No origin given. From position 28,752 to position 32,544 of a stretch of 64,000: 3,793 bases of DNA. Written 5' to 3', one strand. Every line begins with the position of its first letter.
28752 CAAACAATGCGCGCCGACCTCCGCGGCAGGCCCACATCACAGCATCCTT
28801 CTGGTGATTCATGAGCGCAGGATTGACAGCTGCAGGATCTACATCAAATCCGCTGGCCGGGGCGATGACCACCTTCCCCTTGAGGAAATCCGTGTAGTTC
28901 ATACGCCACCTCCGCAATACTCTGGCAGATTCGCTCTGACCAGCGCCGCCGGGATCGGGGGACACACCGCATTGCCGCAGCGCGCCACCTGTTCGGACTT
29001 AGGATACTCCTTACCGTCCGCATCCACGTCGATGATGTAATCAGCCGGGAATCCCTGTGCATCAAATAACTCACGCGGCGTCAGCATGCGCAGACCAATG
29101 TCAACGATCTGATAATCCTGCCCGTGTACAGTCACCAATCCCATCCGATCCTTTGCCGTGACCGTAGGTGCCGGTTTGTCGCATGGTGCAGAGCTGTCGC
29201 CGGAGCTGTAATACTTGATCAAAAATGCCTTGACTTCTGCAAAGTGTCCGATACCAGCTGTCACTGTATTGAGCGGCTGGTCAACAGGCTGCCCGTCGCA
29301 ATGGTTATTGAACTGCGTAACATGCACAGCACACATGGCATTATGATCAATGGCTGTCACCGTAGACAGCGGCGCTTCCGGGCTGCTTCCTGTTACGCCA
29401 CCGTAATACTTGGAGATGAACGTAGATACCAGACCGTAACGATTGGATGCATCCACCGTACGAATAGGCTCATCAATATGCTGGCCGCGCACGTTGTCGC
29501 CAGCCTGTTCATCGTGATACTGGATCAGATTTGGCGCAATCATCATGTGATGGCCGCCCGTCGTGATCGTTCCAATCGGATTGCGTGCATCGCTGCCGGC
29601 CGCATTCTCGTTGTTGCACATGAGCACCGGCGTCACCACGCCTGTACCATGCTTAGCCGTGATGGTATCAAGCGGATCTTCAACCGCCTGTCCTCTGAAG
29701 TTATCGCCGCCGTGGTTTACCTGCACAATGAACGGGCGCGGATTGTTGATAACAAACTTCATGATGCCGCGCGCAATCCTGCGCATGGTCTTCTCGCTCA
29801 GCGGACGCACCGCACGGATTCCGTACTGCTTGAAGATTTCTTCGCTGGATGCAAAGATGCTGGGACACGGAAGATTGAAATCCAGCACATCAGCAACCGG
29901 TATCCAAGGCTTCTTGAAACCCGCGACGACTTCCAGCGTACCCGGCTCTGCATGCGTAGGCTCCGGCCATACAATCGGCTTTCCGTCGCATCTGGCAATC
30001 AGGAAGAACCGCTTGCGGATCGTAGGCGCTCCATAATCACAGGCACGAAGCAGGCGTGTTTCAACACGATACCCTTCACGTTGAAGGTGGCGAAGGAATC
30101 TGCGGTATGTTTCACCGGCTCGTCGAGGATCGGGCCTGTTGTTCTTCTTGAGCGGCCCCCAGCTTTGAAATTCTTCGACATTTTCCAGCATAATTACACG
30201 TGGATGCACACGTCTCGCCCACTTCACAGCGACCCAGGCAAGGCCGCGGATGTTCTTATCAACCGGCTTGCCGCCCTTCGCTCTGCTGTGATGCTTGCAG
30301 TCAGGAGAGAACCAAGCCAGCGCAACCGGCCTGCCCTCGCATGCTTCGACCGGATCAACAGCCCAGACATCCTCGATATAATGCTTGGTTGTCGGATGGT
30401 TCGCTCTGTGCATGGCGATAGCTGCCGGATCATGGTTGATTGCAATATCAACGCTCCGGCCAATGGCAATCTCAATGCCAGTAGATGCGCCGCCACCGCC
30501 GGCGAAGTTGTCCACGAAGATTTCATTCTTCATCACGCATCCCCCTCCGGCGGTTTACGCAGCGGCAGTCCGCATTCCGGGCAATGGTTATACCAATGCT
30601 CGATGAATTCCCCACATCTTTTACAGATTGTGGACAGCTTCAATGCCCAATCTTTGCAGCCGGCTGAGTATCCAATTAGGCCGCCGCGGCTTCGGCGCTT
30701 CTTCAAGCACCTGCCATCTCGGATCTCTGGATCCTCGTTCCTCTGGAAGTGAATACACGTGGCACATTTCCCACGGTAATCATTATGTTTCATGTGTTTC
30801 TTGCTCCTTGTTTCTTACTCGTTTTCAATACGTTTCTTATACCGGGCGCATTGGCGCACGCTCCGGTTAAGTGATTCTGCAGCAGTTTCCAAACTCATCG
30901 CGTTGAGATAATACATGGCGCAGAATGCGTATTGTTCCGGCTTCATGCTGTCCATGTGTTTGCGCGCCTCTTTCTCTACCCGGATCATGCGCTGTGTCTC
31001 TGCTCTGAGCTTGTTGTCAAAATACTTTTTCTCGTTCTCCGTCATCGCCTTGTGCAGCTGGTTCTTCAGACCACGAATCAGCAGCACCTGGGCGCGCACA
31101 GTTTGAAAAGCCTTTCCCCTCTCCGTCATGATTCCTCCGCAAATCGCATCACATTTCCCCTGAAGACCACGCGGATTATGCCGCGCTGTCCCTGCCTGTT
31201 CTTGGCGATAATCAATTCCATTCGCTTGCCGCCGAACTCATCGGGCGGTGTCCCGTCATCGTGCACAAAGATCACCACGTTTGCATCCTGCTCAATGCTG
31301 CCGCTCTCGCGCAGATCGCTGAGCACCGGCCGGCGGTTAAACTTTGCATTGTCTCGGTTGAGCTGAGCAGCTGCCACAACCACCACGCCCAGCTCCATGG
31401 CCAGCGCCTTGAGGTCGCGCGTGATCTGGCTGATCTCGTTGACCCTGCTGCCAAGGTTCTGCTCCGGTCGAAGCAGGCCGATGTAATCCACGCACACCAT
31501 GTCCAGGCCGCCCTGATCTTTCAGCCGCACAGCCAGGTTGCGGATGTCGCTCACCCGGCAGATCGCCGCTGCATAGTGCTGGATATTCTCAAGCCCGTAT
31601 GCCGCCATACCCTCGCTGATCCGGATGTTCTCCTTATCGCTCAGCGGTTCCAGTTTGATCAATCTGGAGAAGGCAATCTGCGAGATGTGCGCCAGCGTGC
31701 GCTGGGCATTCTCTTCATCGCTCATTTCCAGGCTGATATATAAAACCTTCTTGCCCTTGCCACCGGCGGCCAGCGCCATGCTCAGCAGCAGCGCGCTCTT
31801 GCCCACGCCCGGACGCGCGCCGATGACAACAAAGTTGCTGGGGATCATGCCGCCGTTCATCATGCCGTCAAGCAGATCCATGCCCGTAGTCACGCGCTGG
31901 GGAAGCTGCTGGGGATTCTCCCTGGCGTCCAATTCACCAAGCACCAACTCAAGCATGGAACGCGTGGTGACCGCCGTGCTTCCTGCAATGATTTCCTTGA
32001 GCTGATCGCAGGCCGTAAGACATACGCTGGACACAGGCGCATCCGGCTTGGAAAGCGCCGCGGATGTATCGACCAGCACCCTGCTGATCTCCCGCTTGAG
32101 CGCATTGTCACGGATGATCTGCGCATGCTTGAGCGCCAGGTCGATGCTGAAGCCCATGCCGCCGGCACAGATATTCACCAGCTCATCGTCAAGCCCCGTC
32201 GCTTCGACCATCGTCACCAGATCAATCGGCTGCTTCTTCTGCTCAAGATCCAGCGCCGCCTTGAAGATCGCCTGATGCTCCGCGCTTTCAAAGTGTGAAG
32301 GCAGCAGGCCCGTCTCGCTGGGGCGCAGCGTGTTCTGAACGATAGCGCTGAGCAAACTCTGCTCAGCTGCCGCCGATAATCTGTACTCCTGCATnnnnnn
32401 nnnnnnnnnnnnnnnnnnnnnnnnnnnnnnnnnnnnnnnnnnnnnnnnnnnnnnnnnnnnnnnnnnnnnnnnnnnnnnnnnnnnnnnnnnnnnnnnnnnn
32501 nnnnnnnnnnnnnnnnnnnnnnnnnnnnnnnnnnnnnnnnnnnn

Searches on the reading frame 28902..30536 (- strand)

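Call 74: search_protein_families(library=pfam, proteins=[window:28902-30536:-], max_evalue=0.001)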
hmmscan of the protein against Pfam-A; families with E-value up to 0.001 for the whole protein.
window:28902-30536:- (545 aa): 1 family
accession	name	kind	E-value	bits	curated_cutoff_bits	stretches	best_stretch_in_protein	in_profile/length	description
PF00145.23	DNA_methylase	-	6.4e-25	88.7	22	2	7-186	3-165/324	C-5 cytosine-specific DNA methylase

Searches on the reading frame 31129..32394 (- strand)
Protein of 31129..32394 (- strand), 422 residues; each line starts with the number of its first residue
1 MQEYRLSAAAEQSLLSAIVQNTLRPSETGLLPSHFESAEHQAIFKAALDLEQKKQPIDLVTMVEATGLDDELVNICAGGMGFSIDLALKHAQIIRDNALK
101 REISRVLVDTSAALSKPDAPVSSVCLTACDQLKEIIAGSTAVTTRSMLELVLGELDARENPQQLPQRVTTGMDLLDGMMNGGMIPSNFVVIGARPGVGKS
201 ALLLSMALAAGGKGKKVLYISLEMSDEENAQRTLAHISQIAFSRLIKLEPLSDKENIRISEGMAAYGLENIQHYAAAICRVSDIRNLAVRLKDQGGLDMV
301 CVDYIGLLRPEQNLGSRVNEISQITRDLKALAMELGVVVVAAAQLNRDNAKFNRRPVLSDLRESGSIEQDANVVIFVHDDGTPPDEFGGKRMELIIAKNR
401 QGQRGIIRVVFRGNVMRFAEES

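Call 74: search_protein_families(library=pfam, proteins=[window:31129-32394:-], max_evalue=0.001)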
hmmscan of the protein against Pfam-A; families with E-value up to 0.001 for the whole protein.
window:31129-32394:- (422 aa): 4 families
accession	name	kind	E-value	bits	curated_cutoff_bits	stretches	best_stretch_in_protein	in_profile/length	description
PF03796.21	DnaB_C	-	1.4e-62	211.8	27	1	168-419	2-254/255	DnaB-like helicase C terminal domain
PF00772.26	DnaB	-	9.8e-10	38.8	23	1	8-74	6-74/103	DnaB-like helicase N terminal domain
PF13481.12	AAA_25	-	8.5e-08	32.5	27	1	182-349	28-194/195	AAA domain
PF06745.19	ATPase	-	4.2e-05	23.5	26.6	1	168-308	1-131/231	KaiC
